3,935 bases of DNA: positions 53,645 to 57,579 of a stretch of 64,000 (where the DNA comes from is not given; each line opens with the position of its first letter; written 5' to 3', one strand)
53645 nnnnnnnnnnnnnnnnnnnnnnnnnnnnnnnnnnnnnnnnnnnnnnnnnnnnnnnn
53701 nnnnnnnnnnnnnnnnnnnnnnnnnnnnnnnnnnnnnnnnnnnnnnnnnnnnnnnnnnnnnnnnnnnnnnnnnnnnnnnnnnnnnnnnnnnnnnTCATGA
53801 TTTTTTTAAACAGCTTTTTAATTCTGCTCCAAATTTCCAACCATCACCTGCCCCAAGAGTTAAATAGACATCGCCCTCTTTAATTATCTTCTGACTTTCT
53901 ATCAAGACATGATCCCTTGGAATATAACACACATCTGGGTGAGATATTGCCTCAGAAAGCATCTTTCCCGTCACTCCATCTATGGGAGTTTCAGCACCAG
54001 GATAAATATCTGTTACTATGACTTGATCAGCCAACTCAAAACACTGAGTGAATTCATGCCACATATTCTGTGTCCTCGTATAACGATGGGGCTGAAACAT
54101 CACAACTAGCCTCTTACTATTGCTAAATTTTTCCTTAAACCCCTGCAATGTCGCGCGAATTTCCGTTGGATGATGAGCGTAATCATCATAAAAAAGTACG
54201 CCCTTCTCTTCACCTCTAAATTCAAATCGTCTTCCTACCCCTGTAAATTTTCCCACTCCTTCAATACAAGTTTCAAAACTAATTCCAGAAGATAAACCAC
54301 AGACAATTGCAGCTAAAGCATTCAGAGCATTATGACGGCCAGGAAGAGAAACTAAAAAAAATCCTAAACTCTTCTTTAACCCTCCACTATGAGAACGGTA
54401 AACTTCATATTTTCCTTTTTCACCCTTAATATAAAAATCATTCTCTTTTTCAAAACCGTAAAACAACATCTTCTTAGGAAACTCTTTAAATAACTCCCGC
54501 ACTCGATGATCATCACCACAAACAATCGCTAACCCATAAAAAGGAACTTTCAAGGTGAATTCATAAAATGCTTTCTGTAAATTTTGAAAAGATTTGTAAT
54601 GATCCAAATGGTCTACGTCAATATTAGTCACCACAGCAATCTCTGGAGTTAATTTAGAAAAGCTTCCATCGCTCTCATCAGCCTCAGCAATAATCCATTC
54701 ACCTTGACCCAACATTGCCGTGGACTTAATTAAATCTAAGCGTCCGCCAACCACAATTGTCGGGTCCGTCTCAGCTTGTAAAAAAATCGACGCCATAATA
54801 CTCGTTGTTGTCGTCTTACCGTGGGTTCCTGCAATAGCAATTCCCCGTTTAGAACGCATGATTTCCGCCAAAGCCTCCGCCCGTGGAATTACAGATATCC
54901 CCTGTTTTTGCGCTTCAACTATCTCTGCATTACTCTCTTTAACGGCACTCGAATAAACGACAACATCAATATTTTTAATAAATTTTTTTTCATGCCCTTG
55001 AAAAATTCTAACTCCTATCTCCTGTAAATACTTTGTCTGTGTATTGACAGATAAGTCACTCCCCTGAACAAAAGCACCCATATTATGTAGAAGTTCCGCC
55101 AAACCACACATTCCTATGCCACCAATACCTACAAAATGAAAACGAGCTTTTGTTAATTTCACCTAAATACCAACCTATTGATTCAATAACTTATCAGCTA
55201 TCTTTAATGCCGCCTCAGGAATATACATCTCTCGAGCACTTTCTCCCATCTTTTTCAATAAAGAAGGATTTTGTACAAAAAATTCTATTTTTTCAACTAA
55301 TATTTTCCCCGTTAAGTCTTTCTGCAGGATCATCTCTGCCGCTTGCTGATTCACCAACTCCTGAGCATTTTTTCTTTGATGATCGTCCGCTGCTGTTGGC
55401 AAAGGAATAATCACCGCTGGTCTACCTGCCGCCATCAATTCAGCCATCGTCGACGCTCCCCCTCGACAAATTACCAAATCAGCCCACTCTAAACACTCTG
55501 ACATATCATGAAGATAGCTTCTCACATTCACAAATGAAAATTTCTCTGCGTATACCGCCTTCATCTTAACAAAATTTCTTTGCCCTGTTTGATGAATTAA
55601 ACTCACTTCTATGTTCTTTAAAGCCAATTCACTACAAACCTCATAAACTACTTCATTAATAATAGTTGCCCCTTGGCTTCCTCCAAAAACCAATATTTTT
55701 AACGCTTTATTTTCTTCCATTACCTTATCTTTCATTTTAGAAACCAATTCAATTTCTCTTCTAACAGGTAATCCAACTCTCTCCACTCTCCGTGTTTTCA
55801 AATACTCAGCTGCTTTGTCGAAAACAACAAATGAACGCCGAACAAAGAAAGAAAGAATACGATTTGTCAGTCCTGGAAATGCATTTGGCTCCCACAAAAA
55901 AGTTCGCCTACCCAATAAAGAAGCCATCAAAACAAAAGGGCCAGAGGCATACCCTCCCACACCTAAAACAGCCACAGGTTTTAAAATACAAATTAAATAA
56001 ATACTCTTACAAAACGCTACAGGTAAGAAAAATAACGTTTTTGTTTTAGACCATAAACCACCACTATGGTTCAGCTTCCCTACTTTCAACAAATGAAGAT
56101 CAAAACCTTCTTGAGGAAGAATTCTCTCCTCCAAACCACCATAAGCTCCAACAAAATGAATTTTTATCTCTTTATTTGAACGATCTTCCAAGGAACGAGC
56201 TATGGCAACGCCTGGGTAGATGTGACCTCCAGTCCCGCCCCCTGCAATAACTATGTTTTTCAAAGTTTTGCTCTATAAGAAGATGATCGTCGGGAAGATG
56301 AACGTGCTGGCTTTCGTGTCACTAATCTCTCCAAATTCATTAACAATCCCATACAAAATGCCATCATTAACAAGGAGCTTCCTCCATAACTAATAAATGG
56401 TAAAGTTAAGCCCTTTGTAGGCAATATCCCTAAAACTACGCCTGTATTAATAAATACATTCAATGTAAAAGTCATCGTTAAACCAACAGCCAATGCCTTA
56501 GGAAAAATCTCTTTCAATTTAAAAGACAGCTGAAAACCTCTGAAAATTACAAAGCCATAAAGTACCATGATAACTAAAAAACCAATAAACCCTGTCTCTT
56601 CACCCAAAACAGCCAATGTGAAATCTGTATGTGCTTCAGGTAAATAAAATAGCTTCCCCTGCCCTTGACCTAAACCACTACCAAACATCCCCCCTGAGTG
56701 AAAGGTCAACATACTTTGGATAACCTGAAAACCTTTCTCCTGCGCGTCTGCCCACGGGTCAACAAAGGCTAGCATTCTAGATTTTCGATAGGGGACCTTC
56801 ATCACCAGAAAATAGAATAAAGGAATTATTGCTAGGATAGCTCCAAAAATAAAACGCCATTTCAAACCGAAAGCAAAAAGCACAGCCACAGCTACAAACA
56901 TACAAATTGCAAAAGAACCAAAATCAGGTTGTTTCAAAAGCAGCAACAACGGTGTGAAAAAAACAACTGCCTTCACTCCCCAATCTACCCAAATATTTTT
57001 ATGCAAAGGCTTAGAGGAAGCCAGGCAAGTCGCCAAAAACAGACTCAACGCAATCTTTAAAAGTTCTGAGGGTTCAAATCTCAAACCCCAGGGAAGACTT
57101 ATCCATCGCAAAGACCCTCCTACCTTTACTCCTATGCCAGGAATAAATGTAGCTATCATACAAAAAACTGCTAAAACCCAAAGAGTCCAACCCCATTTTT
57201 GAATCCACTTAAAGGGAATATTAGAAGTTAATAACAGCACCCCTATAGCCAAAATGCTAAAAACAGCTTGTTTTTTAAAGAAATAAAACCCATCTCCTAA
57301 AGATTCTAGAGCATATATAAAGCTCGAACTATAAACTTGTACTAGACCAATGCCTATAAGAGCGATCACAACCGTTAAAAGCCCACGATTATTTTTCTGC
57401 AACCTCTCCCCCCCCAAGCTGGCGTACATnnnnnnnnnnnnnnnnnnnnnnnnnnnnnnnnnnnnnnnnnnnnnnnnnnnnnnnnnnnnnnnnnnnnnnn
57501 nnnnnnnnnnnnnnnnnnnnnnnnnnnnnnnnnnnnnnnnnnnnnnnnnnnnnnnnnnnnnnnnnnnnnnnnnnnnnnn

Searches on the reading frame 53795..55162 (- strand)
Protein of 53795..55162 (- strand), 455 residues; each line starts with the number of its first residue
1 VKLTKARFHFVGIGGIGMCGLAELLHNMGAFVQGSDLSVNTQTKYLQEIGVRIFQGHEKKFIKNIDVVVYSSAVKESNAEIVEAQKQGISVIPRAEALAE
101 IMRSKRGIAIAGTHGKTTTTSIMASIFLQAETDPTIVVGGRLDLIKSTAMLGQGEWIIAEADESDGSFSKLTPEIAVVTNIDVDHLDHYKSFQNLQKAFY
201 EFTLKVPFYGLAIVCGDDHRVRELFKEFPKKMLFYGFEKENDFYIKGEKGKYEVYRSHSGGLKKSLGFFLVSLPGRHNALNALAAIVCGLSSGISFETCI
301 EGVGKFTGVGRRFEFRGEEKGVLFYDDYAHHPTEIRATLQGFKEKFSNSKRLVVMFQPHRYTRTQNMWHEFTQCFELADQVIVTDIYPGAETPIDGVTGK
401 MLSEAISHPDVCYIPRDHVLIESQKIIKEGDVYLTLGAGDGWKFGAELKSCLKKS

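Call 70: search_protein_families(library=ncbifam, proteins=[window:53795-55162:-], max_evalue=1e-20)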
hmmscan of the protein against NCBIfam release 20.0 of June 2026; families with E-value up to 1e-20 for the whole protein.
window:53795-55162:- (455 aa): 10 families
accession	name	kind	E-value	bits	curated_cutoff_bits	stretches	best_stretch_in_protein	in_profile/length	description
TIGR01082.1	murC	equivalog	4.5e-152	507.2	335.1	1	8-448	2-448/449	UDP-N-acetylmuramate--L-alanine ligase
NF011171.0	PRK14573.1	equivalog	5.3e-94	315.6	1015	1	5-450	4-446/809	bifunctional UDP-N-acetylmuramate--L-alanine ligase/D-alanine--D-alanine ligase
TIGR01081.1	mpl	equivalog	7.7e-53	180.1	388.7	1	8-383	2-384/448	UDP-N-acetylmuramate:L-alanyl-gamma-D-glutamyl-meso-diaminopimelate ligase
TIGR01087.1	murD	equivalog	4.2e-35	121.7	211.95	1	9-343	3-336/441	UDP-N-acetylmuramoyl-L-alanine--D-glutamate ligase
NF053645.1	pMurC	equivalog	6.1e-33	114.2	560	1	11-242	4-250/492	pseudomurein biosynthesis peptide ligase pMurC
NF001126.0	PRK00139.1-4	equivalog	1.5e-26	93.1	373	1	174-440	195-459/486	UDP-N-acetylmuramoyl-L-alanyl-D-glutamate--2,6-diaminopimelate ligase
NF001124.0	PRK00139.1-2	equivalog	2.8e-25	89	476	1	174-439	200-468/500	UDP-N-acetylmuramoyl-L-alanyl-D-glutamate--2,6-diaminopimelate ligase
TIGR01085.1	murE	subfamily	1.7e-23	83.2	257.3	0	174-440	179-448/472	UDP-N-acetylmuramyl-tripeptide synthetase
NF053646.1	pMurD1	equivalog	1.6e-22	79.8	610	0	168-438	180-441/465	pseudomurein biosynthesis peptide ligase pMurD1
TIGR01143.1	murF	subfamily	1.2e-21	77.1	288.6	0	171-354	148-330/418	UDP-N-acetylmuramoyl-tripeptide--D-alanyl-D-alanine ligase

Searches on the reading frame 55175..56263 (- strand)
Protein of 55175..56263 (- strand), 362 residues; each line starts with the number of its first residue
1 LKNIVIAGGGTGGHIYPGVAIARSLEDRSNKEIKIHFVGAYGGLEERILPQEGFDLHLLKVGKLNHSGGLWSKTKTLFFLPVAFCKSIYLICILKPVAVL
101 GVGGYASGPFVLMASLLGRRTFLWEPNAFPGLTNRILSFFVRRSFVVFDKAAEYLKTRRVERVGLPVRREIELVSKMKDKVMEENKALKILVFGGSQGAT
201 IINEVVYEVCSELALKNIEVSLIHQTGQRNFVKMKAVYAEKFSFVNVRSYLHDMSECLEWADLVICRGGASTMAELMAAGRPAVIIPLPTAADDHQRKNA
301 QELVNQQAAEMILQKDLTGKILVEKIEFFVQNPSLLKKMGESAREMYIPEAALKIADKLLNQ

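Call 70: search_protein_families(library=ncbifam, proteins=[window:55175-56263:-], max_evalue=1e-20)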
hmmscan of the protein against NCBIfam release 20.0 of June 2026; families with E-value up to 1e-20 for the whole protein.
window:55175-56263:- (362 aa): 2 families
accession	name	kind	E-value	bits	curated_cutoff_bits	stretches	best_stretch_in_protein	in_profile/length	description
TIGR01133.1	murG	equivalog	7.6e-86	288.3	250.25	1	1-358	5-352/353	undecaprenyldiphospho-muramoylpentapeptide beta-N-acetylglucosaminyltransferase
NF009102.0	PRK12446.1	equivalog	1.4e-39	136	339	1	1-334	1-327/352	undecaprenyldiphospho-muramoylpentapeptide beta-N-acetylglucosaminyltransferase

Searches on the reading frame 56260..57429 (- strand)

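Call 70: search_protein_families(library=ncbifam, proteins=[window:56260-57429:-], max_evalue=1e-20)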
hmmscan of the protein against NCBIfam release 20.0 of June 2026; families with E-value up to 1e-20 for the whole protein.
window:56260-57429:- (389 aa): 6 families
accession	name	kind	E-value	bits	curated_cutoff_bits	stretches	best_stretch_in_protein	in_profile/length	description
TIGR02614.1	ftsW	equivalog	3.9e-106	355.2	337.5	1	16-368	3-355/357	putative lipid II flippase FtsW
TIGR02615.1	spoVE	exception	1.2e-84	284.8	448.8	1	17-368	4-354/354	stage V sporulation protein E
TIGR02210.1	rodA_shape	equivalog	3.8e-81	273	336.7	1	16-367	3-353/357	rod shape-determining protein RodA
NF008042.0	PRK10774.1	equivalog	1.6e-65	221.6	493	1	14-367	36-389/405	cell division protein FtsW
NF008060.0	PRK10794.1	equivalog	2.3e-54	184.8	590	1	27-366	24-359/370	peptidoglycan glycosyltransferase MrdB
NF037961.1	RodA_shape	subfamily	5.8e-39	134.6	150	1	230-365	270-406/415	rod shape-determining protein RodA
